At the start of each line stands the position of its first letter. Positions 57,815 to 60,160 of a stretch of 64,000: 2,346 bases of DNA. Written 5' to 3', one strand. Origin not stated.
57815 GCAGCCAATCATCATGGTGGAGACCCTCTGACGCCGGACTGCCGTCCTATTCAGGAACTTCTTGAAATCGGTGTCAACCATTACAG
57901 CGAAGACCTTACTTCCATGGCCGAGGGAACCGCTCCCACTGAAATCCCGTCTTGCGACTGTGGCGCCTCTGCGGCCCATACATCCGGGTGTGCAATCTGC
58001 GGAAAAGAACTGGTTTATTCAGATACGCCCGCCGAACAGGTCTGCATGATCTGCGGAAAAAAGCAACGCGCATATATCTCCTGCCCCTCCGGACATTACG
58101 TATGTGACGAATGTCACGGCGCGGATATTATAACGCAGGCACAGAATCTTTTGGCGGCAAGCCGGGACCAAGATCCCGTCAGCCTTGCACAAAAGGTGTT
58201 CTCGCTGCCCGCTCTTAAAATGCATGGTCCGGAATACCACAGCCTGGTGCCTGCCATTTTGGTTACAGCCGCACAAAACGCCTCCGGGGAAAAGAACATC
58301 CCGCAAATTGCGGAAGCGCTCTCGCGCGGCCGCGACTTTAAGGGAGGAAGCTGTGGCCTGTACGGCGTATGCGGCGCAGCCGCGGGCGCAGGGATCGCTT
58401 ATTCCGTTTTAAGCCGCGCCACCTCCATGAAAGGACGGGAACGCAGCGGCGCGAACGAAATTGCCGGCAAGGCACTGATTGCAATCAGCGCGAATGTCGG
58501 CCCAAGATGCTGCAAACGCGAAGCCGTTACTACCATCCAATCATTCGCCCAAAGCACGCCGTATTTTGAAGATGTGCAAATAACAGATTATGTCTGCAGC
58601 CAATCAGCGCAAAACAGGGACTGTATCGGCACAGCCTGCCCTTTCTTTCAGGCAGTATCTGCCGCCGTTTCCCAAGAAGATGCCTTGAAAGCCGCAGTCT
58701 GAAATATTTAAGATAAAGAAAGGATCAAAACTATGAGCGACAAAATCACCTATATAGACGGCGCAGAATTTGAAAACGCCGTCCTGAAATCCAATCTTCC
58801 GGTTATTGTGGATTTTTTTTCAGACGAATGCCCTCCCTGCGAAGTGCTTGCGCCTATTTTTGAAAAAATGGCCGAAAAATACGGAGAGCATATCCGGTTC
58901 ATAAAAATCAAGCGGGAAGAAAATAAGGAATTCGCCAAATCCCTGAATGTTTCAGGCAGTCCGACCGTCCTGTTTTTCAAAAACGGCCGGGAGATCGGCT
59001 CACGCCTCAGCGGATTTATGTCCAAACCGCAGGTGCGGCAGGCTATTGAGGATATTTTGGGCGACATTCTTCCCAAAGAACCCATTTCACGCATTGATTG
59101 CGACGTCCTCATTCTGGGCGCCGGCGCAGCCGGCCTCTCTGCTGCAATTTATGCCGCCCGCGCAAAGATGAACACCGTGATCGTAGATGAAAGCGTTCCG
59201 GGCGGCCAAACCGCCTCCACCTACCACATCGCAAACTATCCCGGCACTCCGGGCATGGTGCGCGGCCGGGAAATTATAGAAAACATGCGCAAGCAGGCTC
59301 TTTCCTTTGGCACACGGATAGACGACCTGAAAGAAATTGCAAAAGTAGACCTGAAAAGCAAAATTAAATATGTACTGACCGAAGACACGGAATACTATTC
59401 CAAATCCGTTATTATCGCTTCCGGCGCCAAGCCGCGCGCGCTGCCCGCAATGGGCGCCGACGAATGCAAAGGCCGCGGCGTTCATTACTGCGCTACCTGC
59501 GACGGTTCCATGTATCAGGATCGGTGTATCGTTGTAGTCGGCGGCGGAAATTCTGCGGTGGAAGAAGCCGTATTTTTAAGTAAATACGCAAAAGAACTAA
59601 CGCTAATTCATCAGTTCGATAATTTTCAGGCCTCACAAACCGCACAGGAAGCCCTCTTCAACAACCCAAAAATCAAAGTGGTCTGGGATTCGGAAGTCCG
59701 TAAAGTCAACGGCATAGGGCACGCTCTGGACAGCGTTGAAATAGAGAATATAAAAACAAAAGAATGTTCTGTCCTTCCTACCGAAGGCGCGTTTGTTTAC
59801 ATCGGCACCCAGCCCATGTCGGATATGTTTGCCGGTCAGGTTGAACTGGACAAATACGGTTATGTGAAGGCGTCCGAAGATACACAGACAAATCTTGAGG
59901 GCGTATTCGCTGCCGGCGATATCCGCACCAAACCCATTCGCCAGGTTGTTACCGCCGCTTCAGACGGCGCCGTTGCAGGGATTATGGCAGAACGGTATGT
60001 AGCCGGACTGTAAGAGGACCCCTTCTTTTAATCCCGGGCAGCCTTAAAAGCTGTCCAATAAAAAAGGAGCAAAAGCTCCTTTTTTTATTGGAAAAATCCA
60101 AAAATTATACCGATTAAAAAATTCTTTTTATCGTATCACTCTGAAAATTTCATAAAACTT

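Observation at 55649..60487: Operator-controlled operon: ArsM-like methyltransferase, CC-CC-C mini-peptide, rSAM/SPASM::Cys-rich fusion and Trx::TrxR-like fusion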

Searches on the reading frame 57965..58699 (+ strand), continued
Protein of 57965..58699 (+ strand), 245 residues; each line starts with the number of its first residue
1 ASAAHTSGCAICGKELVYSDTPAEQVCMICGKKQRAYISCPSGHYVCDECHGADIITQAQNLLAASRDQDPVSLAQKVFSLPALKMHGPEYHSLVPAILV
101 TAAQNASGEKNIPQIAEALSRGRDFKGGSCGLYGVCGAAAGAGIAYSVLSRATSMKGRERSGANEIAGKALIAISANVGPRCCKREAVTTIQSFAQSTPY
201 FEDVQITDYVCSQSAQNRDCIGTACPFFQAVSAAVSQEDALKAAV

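Call 86: find_encoding_contigs(protein=P0453, flank=8000, max_places=2)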
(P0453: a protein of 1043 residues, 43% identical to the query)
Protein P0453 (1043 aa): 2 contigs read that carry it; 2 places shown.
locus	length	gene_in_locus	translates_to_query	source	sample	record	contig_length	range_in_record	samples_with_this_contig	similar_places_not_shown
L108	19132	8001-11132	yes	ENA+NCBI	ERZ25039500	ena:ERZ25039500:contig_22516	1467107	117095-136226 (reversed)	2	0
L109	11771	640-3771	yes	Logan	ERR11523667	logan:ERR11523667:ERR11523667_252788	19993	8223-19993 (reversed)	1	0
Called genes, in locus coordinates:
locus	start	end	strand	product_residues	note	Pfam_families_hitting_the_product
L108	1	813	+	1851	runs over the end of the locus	-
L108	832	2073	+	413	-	PF13860:FlgD_ig (weak)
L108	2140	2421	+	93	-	-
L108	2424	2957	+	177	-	PF09922:LiaF-like_C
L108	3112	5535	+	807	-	PF13188:PAS_8 (faint), PF00989:PAS, PF08448:PAS_4, PF13426:PAS_9, PF02518:HATPase_c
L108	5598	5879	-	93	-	PF09656:PGPGW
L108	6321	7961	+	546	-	PF00342:PGI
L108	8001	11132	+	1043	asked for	PF04055:Radical_SAM, PF01209:Ubie_methyltran, PF13489:Methyltransf_23, PF13847:Methyltransf_31, PF08241:Methyltransf_11, PF08242:Methyltransf_12, PF13649:Methyltransf_25, PF18978:DUF5714, +3 more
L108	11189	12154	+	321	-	PF03446:NAD_binding_2, PF03807:F420_oxidored (faint), PF00393:6PGD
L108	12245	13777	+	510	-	PF00479:G6PD_N, PF02781:G6PD_C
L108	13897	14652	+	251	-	PF01182:Glucosamine_iso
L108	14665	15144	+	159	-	PF00581:Rhodanese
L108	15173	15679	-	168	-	PF01613:Flavin_Reduct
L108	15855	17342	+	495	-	-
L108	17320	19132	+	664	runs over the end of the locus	PF09837:DUF2064, PF00535:Glycos_transf_2, PF10111:Glyco_tranf_2_2 (faint)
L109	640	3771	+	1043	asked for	PF04055:Radical_SAM, PF01209:Ubie_methyltran, PF13489:Methyltransf_23, PF13847:Methyltransf_31, PF08241:Methyltransf_11, PF08242:Methyltransf_12, PF13649:Methyltransf_25, PF18978:DUF5714, +3 more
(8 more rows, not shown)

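Call 87: find_encoding_contigs(protein=P0508, flank=8000, max_places=3)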
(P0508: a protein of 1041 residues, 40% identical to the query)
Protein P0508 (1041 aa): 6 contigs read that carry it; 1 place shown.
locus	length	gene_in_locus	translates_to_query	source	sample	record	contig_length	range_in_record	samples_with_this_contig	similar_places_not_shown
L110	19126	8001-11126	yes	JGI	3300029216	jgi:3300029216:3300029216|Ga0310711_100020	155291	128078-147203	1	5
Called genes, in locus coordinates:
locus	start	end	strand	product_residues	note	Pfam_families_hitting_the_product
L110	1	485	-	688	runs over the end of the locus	PF19335:HMBD, PF25917:BSH_RND (weak), PF25919:BSH_CusB, PF25973:BSH_CzcB, PF25944:Beta-barrel_RND (weak), PF25954:Beta-barrel_RND_2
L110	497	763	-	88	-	PF04945:YHS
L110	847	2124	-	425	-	PF02321:OEP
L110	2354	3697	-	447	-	PF00072:Response_reg, PF00158:Sigma54_activat, PF14532:Sigma54_activ_2, PF00004:AAA (faint), PF07724:AAA_2 (weak), PF07728:AAA_5, PF25601:AAA_lid_14, PF02954:HTH_8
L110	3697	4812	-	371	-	PF00512:HisKA, PF02518:HATPase_c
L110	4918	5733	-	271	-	PF07264:EI24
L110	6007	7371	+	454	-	PF18073:Zn_ribbon_LapB, PF03796:DnaB_C (faint), PF13481:AAA_25, PF23442:DUF7125 (weak), PF06745:ATPase, PF00004:AAA (faint), PF09848:SLFN-g3_helicase (weak), PF13541:ChlI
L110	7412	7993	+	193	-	PF06790:UPF0259 (weak)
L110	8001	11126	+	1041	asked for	PF04055:Radical_SAM, PF01209:Ubie_methyltran, PF13489:Methyltransf_23, PF13847:Methyltransf_31, PF08241:Methyltransf_11, PF08242:Methyltransf_12, PF13649:Methyltransf_25, PF18978:DUF5714, +2 more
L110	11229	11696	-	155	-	PF06347:SH3_4, PF08239:SH3_3, PF06347:SH3_4, PF08239:SH3_3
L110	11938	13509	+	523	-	PF21688:FAD-depend_C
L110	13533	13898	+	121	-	PF01253:SUI1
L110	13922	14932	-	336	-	PF14399:BtrH_N, PF16169:DUF4872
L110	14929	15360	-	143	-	-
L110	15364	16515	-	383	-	PF08541:ACP_syn_III_C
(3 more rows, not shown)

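Call 97: search_solved_structures(query=P0264, show_alignments=1, max_evalue=1e-20)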
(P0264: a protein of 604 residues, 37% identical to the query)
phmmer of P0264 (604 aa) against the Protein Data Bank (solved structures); distinct sequences matched with E-value up to 1e-20: 5.
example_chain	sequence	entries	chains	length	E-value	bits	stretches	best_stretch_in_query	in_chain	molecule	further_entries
5evj_A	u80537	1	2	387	7.7e-41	143.4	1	69-277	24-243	Arsenite methyltransferase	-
4kw7_A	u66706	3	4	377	1.3e-39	139.4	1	71-280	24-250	Arsenic methyltransferase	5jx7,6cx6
4fr0_A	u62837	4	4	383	1.3e-39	139.4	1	71-280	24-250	Arsenic methyltransferase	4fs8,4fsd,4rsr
5eg5_A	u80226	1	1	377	2.2e-38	135.3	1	71-280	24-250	Arsenic methyltransferase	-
8xt7_A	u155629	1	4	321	1.5e-32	116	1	91-278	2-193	Arsenite methyltransferase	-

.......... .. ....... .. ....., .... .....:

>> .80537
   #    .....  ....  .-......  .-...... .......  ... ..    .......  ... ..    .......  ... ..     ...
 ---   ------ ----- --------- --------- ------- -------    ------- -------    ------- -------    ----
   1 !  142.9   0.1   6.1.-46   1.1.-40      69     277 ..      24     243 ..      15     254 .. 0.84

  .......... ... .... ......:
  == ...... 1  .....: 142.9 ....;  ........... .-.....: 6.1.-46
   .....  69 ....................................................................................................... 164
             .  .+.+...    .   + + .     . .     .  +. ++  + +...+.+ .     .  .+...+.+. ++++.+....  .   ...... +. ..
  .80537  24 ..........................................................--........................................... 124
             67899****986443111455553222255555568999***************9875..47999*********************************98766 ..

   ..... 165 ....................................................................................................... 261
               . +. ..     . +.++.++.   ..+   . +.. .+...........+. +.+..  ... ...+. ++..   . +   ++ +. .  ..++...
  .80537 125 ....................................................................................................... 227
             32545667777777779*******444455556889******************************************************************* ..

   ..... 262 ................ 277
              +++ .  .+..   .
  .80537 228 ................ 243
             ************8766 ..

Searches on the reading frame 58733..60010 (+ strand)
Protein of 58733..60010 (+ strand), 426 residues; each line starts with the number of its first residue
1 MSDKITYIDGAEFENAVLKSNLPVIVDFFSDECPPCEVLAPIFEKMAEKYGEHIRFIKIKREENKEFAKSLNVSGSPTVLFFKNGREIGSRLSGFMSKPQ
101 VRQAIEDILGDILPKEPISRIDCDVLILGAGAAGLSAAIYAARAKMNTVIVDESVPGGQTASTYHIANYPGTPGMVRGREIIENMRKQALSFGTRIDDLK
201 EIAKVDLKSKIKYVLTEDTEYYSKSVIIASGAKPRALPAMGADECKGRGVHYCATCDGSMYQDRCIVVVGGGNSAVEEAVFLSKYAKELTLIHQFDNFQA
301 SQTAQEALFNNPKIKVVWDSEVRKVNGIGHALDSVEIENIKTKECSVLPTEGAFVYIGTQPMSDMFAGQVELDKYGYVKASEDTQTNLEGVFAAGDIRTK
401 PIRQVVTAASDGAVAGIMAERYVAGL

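Call 3: search_protein_families(library=pfam, proteins=[window:58733-60010:+], max_evalue=0.01)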
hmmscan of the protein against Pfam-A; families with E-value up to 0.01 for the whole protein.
window:58733-60010:+ (426 aa): 18 families
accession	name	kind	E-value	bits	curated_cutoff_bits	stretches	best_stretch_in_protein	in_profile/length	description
PF07992.20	Pyr_redox_2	-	2.7e-47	162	26.1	1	124-412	2-291/291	Pyridine nucleotide-disulphide oxidoreductase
PF13738.12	Pyr_redox_3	-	1.9e-22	80.4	30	1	176-395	78-305/305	Pyridine nucleotide-disulphide oxidoreductase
PF00085.26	Thioredoxin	-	8.1e-21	74.4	23.5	1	7-105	4-101/103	Thioredoxin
PF00070.33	Pyr_redox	-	6e-14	52.8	22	1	266-338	2-80/82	Pyridine nucleotide-disulphide oxidoreductase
PF13098.12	Thioredoxin_2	-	6.8e-10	39.7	27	1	19-104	3-103/104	Thioredoxin-like domain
PF03486.20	HI0933_like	-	4.3e-08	33.3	50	1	124-154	2-32/244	HI0933-like protein Rossmann domain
PF00890.30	FAD_binding_2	-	8.2e-08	32.3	20.4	1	124-191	1-69/414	FAD binding domain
PF01266.30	DAO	-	1.6e-07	31.6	27.9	1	124-161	1-40/353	FAD dependent oxidoreductase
PF01134.28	GIDA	-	2.5e-07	30.6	22.1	1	124-171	1-40/391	Glucose inhibited division protein A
PF13728.12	TraF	-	3.3e-06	27.5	23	1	28-103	136-221/224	F plasmid transfer operon protein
PF12831.13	FAD_oxidored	-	4.4e-06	26.7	27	1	124-163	1-41/416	FAD dependent oxidoreductase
PF01946.23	Thi4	-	4.6e-06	26.5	26.2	1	121-158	16-55/235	Thi4 family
PF13434.12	Lys_Orn_oxgnase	-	3.1e-05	23.7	21.3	1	188-302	110-229/339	L-lysine 6-monooxygenase/L-ornithine 5-monooxygenase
PF13450.12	NAD_binding_8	-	3.9e-05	24.3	21.9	1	127-163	1-38/68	NAD(P)-binding Rossmann-like domain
PF01262.27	AlaDh_PNT_C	-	0.0031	17.4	23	1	123-154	29-60/214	Alanine dehydrogenase/PNT, C-terminal domain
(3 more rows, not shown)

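Call 4: search_protein_families(library=ncbifam, proteins=[window:58733-60010:+], max_evalue=0.01)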
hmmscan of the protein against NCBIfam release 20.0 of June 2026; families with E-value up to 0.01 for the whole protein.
window:58733-60010:+ (426 aa): 114 families (the best 25 are shown)
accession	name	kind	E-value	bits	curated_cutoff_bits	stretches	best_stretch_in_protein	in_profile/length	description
TIGR01292.1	TRX_reduct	equivalog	2.4e-100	335.2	343.45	1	124-423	2-300/300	thioredoxin-disulfide reductase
TIGR03143.1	AhpF_homolog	hypoth_equivalog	1e-92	311.5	687.65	1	124-424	6-309/555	putative alkyl hydroperoxide reductase F subunit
TIGR03140.1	AhpF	equivalog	3e-64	217.4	502.9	1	29-419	125-508/515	alkyl hydroperoxide reductase subunit F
NF007614.0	PRK10262.1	equivalog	3e-59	200.7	644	1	124-426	8-317/321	thioredoxin-disulfide reductase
TIGR01068.1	thioredoxin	equivalog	2.6e-23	82.1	96.8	1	10-107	3-99/101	thioredoxin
TIGR01350.1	lipoamide_DH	equivalog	1.8e-22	79.7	408.8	2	193-402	101-313/461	dihydrolipoyl dehydrogenase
NF047697.1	ThioredTrxAClost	equivalog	5.5e-20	71.5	140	1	8-106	4-102/105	thioredoxin TrxA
TIGR04018.1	Bthiol_YpdA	hypoth_equivalog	2.3e-19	69.4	339.9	1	124-398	1-289/316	YpdA family putative bacillithiol disulfide reductase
NF008229.0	PRK10996.1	equivalog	5.4e-19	68.3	125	1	15-107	46-137/141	thioredoxin TrxC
NF004945.0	PRK06292.2-3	equivalog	4.9e-18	65.3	494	1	212-400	119-307/457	dihydrolipoyl dehydrogenase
NF006898.0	PRK09381.1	equivalog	2e-17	63.5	138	1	1-105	1-104/109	thioredoxin TrxA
NF004943.0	PRK06292.2-1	equivalog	2.6e-16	59.4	432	1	196-400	103-310/456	dihydrolipoyl dehydrogenase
TIGR02053.1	MerA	equivalog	1.6e-15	57.1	454.45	1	208-416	116-325/465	mercury(II) reductase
TIGR03385.1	CoA_CoA_reduc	equivalog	3.2e-15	55.8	578.8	1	125-400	2-285/439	CoA-disulfide reductase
NF040505.1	ArsO_flavin_mono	equivalog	9.9e-15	54.8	425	1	123-354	1-253/346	ArsO family NAD(P)H-dependent flavin-containing monooxygenase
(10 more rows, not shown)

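Call 50: search_solved_structures(query=window:58733-60010:+, show_alignments=3, max_evalue=1e-30)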
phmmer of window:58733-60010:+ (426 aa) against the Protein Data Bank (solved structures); distinct sequences matched with E-value up to 1e-30: 44.
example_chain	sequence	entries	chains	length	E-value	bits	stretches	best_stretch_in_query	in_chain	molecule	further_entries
2q7v_A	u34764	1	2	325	3.8e-71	243.5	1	122-426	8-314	Thioredoxin reductase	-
5uwy_A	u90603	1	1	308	9.4e-70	238.9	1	123-422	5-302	Thioredoxin reductase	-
7p9d_A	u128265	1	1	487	6.4e-69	236.1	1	124-424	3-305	Thioredoxin reductase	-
7aaw_A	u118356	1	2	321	8.5e-69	235.7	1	123-424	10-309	Thioredoxin reductase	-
7jyp_A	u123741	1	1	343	5.7e-68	233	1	123-417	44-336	Thioredoxin reductase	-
5uth_A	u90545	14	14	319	9e-68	232.4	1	122-424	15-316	Thioredoxin reductase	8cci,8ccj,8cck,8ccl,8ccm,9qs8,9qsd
7p9e_A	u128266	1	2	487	1.6e-67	231.5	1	124-424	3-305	Thioredoxin reductase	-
4gcm_A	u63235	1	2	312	4.4e-67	230.1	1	119-424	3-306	Thioredoxin reductase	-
5mh4_A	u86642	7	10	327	1.5e-65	225.1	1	122-424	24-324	Thioredoxin reductase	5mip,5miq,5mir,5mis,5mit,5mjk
6bwt_A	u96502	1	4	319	1.8e-65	224.8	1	125-424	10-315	Thioredoxin reductase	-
9xub_A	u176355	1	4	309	2.1e-63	218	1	124-424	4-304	Thioredoxin reductase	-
2a87_A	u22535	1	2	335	2.1e-63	218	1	124-424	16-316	Thioredoxin reductase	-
2whd_A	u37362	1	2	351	1.1e-62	215.6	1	124-423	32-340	THIOREDOXIN REDUCTASE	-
4zn0_A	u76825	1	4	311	3e-60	207.6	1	124-423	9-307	Thioredoxin reductase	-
4a5l_A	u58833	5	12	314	3.4e-60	207.4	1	124-423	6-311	THIOREDOXIN REDUCTASE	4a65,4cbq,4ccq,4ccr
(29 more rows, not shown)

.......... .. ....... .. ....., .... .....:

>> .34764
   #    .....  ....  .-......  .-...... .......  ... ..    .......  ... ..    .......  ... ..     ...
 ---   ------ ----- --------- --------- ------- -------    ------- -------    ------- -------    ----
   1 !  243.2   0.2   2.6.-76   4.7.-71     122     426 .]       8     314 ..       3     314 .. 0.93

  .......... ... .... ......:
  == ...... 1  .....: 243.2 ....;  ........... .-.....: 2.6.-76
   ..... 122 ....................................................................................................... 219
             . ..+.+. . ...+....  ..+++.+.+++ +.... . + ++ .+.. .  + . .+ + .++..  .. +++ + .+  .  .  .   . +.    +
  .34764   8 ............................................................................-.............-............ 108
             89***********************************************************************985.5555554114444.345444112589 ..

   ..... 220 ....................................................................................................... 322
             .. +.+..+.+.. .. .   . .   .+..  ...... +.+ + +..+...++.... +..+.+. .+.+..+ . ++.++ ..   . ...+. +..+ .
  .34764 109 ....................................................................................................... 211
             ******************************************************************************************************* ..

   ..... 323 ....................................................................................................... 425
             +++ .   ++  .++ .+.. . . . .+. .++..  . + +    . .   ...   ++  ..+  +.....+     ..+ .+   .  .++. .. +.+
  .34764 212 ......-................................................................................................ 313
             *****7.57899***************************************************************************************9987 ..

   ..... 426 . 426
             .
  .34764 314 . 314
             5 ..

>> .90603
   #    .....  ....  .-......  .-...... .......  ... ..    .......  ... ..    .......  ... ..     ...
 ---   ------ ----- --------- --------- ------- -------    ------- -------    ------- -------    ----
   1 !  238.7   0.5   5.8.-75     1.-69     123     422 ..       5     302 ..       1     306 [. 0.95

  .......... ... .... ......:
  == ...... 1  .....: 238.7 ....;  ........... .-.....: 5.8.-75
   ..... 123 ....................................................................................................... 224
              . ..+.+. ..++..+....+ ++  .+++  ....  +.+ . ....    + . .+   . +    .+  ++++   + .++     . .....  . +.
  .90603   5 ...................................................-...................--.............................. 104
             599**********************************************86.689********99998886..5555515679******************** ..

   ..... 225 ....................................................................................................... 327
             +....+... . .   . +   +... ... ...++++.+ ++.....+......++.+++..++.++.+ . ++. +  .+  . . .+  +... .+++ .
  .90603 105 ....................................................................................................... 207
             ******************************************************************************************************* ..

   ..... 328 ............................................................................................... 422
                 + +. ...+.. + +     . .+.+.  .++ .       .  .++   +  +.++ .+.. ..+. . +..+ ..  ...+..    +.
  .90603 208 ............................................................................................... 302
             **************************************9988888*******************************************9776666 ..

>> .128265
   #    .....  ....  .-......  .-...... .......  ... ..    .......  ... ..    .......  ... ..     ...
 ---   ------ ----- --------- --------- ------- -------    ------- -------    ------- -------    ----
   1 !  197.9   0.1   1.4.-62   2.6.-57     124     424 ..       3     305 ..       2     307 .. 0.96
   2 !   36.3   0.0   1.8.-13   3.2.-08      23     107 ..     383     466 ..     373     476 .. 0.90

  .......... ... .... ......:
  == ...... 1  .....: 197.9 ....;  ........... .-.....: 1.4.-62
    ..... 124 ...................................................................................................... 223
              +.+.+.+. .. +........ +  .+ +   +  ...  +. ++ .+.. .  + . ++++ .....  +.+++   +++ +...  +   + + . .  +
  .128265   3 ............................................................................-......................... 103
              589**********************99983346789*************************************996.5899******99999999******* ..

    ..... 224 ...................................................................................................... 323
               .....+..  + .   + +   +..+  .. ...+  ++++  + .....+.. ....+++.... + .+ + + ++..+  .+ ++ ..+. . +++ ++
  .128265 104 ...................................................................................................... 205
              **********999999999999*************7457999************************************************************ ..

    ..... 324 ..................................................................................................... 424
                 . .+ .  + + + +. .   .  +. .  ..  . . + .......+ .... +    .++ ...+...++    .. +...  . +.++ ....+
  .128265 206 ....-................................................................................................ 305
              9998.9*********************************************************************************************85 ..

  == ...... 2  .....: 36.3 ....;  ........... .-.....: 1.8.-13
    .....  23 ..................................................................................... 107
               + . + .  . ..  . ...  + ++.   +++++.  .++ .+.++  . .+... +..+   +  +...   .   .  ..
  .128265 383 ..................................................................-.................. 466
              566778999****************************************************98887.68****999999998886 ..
